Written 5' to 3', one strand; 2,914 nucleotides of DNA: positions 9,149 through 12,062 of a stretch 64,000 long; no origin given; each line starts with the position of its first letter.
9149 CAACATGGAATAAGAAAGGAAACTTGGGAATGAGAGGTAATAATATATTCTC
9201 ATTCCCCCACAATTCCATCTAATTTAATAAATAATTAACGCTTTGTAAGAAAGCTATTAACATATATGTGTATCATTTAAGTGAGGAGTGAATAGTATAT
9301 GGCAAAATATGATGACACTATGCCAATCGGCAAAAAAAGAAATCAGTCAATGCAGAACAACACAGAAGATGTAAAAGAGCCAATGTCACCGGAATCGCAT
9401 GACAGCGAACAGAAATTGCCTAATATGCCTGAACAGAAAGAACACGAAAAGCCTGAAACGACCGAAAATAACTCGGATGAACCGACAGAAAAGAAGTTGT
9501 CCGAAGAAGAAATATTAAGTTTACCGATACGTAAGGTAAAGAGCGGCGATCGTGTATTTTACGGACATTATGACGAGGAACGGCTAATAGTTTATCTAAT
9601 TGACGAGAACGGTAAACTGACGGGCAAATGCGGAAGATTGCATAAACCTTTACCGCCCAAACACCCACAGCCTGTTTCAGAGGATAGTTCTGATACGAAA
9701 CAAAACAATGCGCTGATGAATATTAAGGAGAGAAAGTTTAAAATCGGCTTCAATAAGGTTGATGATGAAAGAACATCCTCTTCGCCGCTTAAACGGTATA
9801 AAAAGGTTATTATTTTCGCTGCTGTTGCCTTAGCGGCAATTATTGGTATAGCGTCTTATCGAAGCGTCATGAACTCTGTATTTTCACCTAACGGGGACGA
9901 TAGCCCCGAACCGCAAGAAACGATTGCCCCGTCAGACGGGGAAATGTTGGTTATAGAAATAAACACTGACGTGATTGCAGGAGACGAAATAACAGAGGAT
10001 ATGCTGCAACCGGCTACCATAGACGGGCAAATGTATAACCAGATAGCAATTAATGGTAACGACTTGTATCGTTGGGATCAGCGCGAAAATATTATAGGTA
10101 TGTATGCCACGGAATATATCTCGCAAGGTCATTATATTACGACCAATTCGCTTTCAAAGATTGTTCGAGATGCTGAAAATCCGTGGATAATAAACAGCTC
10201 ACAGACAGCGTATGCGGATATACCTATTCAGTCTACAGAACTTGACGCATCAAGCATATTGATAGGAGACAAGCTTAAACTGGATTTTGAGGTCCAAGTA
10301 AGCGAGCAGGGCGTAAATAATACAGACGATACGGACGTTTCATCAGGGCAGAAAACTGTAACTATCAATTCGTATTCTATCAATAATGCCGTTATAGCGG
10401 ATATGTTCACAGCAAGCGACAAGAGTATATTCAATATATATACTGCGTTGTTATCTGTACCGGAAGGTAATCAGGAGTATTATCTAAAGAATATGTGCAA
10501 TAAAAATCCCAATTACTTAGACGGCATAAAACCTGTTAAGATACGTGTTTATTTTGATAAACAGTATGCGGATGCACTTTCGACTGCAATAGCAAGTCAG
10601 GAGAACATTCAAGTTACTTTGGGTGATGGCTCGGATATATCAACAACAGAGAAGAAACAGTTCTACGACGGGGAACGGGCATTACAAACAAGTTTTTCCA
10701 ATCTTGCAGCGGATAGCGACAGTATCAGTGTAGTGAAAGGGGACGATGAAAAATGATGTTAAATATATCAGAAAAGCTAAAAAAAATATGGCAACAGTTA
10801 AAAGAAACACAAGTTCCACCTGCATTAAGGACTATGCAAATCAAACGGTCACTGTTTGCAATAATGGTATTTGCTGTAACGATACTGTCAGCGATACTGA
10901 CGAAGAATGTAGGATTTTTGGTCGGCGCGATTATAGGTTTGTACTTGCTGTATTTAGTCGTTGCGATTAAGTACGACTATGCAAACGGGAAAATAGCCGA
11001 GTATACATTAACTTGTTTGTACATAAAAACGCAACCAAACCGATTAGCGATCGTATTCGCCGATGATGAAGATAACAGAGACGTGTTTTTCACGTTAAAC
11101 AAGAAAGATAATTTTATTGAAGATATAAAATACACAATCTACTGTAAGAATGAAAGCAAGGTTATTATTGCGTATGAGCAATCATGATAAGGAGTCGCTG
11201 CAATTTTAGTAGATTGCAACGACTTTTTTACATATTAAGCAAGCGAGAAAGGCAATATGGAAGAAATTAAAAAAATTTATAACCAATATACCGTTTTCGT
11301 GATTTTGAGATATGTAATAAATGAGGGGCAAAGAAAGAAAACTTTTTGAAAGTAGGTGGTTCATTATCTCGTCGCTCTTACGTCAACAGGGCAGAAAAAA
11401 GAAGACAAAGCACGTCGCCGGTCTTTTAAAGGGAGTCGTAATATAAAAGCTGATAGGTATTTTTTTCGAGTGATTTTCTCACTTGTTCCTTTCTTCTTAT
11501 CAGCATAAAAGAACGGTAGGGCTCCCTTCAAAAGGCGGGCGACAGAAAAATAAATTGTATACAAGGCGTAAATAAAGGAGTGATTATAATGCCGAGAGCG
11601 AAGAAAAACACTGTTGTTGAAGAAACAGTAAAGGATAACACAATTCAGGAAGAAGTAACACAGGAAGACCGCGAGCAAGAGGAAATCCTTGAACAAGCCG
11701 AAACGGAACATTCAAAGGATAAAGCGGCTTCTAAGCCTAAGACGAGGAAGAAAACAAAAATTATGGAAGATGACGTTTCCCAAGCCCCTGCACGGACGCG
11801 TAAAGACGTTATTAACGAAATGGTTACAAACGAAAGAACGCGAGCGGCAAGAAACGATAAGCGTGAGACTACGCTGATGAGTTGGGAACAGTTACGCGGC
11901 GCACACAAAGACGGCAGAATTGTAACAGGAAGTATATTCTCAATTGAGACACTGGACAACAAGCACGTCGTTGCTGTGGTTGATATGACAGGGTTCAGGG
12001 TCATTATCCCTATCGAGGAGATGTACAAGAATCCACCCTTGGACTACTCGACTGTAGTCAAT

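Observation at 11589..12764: Ribosomal-S1-like multi-OB protein placed first in a prgI-virB4 operon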

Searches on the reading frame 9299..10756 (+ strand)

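Call 3: search_protein_families(library=pfam, proteins=[window:9299-10756:+], max_evalue=0.1)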
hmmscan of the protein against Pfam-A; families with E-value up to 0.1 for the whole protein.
window:9299-10756:+ (485 aa): 0 families

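Call 5: search_protein_families(library=ncbifam, proteins=[window:9299-10756:+], max_evalue=0.1)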
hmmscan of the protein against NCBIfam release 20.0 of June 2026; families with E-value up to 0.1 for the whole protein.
window:9299-10756:+ (485 aa): 3 families
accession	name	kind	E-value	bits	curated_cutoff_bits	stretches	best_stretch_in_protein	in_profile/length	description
TIGR03177.1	pilus_cpaB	equivalog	0.0048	16.2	71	1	171-287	3-100/262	Flp pilus assembly protein CpaB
NF005250.0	PRK06761.1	equivalog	0.014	14.4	270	1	367-456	46-132/282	hypothetical protein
TIGR01069.2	mutS2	equivalog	0.017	13.5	400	1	14-141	582-701/790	endonuclease MutS2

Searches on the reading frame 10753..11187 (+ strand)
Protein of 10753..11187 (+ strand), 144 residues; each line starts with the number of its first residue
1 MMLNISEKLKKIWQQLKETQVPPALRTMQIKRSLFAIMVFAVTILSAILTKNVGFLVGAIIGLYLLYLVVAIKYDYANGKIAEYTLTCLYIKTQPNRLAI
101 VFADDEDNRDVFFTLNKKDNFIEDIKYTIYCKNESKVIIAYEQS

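Call 3: search_protein_families(library=pfam, proteins=[window:10753-11187:+], max_evalue=0.1)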
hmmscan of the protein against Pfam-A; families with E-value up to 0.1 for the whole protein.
window:10753-11187:+ (144 aa): 2 families
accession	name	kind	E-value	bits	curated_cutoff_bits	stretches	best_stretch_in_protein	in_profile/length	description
PF21875.2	CAPN13-like_C_EFh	-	0.068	13.5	27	0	51-92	24-64/72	Calpain-13-like, C-terminal EF-hand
PF00613.26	PI3Ka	-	0.087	12.7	31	0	19-86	75-135/185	Phosphoinositide 3-kinase family, accessory domain (PIK domain)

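Call 5: search_protein_families(library=ncbifam, proteins=[window:10753-11187:+], max_evalue=0.1)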
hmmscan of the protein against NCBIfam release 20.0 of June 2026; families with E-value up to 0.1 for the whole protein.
window:10753-11187:+ (144 aa): 1 family
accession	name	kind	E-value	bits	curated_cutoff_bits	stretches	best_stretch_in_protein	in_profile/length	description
NF033835.0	VraH_fam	subfamily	0.065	13.2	40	0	28-66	14-52/54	VraH family peptide resistance protein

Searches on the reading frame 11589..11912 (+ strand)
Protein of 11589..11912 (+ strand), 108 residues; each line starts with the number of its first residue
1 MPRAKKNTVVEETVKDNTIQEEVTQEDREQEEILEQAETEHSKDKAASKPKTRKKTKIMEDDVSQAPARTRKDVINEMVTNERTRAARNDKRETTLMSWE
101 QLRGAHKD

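Call 46: search_protein_families(library=pfam, proteins=[window:11589-11912:+], max_evalue=10)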
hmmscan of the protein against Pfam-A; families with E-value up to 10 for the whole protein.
window:11589-11912:+ (108 aa): 2 families
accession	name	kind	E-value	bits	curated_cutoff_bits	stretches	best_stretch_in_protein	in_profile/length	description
PF10752.14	DUF2533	-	0.084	13.8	25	1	9-80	7-78/83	Protein of unknown function (DUF2533)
PF07033.16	Orthopox_B11R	-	0.13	12.5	25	1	20-52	7-40/71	Orthopoxvirus B11R protein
